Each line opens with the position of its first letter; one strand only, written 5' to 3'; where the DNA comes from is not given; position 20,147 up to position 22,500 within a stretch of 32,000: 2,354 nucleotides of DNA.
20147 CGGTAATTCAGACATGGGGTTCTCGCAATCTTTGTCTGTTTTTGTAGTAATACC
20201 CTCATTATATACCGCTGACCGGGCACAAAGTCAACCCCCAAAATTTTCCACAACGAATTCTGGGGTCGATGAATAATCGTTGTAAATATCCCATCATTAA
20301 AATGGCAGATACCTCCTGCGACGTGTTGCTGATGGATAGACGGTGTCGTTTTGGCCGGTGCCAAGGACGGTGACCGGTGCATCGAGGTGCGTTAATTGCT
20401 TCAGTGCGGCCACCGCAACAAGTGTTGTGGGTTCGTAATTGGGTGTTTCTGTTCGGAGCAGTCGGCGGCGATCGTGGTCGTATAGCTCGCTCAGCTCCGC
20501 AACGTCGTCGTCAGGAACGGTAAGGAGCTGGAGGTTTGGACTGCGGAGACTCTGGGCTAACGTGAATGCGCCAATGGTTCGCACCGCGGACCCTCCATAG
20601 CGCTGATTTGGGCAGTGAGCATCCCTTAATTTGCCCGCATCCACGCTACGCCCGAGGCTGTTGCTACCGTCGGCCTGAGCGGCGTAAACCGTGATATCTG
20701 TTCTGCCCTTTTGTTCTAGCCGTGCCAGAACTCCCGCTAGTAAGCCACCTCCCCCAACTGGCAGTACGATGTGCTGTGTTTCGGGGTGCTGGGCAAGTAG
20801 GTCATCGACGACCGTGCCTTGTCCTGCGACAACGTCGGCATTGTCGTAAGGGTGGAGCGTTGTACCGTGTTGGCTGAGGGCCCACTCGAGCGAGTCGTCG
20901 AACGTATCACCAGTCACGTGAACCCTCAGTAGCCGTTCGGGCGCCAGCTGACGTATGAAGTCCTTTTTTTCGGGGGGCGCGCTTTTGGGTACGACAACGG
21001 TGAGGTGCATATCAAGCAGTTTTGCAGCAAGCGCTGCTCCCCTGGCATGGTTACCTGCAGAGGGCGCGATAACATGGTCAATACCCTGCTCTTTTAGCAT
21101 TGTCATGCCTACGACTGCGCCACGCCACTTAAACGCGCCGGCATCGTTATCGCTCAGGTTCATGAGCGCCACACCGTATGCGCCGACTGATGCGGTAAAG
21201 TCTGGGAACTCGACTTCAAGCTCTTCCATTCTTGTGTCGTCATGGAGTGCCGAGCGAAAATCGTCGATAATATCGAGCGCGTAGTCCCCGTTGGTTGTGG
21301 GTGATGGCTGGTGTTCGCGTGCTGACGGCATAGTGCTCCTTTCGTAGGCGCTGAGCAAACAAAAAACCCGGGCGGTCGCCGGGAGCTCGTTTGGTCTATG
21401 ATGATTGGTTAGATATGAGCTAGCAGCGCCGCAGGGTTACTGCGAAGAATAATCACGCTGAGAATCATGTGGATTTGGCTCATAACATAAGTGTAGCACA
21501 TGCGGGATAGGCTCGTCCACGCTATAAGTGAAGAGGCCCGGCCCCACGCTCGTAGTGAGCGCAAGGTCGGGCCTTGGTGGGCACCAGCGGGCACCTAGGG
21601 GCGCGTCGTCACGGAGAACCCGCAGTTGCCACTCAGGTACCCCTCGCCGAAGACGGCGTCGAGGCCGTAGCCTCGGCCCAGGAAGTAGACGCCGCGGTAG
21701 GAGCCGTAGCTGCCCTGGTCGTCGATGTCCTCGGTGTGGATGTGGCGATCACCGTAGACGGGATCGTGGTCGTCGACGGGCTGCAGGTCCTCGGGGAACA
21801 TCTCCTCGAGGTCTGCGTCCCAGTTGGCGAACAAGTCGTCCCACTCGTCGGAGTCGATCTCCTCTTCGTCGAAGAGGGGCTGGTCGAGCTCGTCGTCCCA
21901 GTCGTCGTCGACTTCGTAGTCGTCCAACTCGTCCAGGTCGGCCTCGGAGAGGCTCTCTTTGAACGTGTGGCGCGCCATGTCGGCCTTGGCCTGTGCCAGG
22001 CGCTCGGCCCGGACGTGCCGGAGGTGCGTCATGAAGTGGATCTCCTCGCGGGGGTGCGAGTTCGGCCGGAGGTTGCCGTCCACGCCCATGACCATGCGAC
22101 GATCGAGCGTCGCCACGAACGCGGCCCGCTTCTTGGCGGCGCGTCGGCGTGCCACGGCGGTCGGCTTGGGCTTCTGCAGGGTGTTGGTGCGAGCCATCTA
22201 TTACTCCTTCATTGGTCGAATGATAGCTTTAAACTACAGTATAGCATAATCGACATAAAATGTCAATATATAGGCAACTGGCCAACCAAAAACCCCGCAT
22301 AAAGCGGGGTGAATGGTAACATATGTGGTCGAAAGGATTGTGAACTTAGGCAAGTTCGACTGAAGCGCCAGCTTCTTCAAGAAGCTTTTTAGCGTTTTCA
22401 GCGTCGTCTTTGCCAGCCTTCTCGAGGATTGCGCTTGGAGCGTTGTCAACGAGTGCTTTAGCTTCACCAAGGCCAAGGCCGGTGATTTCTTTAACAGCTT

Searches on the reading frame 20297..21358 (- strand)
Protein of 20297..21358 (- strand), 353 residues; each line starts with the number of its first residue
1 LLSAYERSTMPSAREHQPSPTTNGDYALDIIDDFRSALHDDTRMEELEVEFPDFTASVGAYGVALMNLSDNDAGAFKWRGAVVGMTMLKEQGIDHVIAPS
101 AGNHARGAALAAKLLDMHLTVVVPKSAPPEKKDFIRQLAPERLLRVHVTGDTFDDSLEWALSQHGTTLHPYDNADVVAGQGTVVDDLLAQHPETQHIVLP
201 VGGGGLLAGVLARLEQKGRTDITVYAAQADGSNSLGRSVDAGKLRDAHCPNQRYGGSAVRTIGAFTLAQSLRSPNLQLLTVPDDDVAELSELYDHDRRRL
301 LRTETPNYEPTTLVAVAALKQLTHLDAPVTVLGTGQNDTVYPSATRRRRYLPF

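Call 8: search_protein_families(library=pfam, proteins=[window:20297-21358:-], max_evalue=0.01)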
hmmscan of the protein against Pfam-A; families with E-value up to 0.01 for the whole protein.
window:20297-21358:- (353 aa): 1 family
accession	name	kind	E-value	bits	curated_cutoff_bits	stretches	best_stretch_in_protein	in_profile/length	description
PF00291.31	PALP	-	3.3e-43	148.6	35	1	63-328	24-286/295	Pyridoxal-phosphate dependent enzyme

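Call 75: search_protein_families(library=ncbifam, proteins=[window:20297-21331:-], max_evalue=0.001)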
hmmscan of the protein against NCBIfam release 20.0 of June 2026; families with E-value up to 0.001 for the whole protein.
window:20297-21331:- (344 aa): 28 families (the best 25 are shown)
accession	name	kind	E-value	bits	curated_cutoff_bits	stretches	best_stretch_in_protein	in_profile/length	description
NF006390.0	PRK08639.1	equivalog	3.3e-37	128.4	421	1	66-310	54-294/418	threonine ammonia-lyase IlvA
NF006674.0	PRK09224.1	subfamily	1.1e-36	126.7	577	1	65-313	53-294/508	threonine ammonia-lyase IlvA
TIGR01127.1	ilvA_1Cterm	equivalog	6.5e-36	124.1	378.75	1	63-279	26-241/380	threonine ammonia-lyase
TIGR01124.1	ilvA_2Cterm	equivalog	6.5e-35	120.7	411.3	1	66-312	46-285/499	threonine ammonia-lyase, biosynthetic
NF006094.0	PRK08246.1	subfamily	2.3e-34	119.2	331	1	63-311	48-283/310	serine/threonine dehydratase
NF009130.0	PRK12483.1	subfamily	3.3e-34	118.3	801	1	65-313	65-306/521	threonine ammonia-lyase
TIGR02079.1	THD1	equivalog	3.1e-33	115.2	440.55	1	66-330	45-309/410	threonine ammonia-lyase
NF005600.0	PRK07334.1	equivalog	3.1e-33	114.9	496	1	64-277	55-265/408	threonine ammonia-lyase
NF006389.0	PRK08638.1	equivalog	8e-33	113.7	453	1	63-258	53-248/333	bifunctional threonine ammonia-lyase/L-serine ammonia-lyase TdcB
NF005454.0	PRK07048.1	equivalog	5.2e-32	111.3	452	1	64-313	52-293/324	threo-3-hydroxy-L-aspartate ammonia-lyase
NF005680.0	PRK07476.1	equivalog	5.7e-29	101.1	413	1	61-234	47-220/326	hydroxyectoine utilization dehydratase EutB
NF005292.0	PRK06815.1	equivalog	1.6e-28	99.7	371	1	63-239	47-223/320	threonine/serine dehydratase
NF045641.2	BHydaspDhtseBhcB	equivalog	2e-27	96.1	550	1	63-250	46-233/312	beta-hydroxyaspartate dehydratase BhcB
TIGR02991.1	ectoine_eutB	equivalog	3.5e-25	88.6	413.35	1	54-234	36-216/317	hydroxyectoine utilization dehydratase EutB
NF006455.0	PRK08813.1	equivalog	9.6e-23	81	489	1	52-243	48-234/374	threonine dehydratase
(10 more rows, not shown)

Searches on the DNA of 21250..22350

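Call 55: search_rna_families(source=window, start=21250, end=22350, threshold=evalue, max_evalue=5)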
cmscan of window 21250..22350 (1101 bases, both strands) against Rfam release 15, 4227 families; matches with E-value up to 5: 0.
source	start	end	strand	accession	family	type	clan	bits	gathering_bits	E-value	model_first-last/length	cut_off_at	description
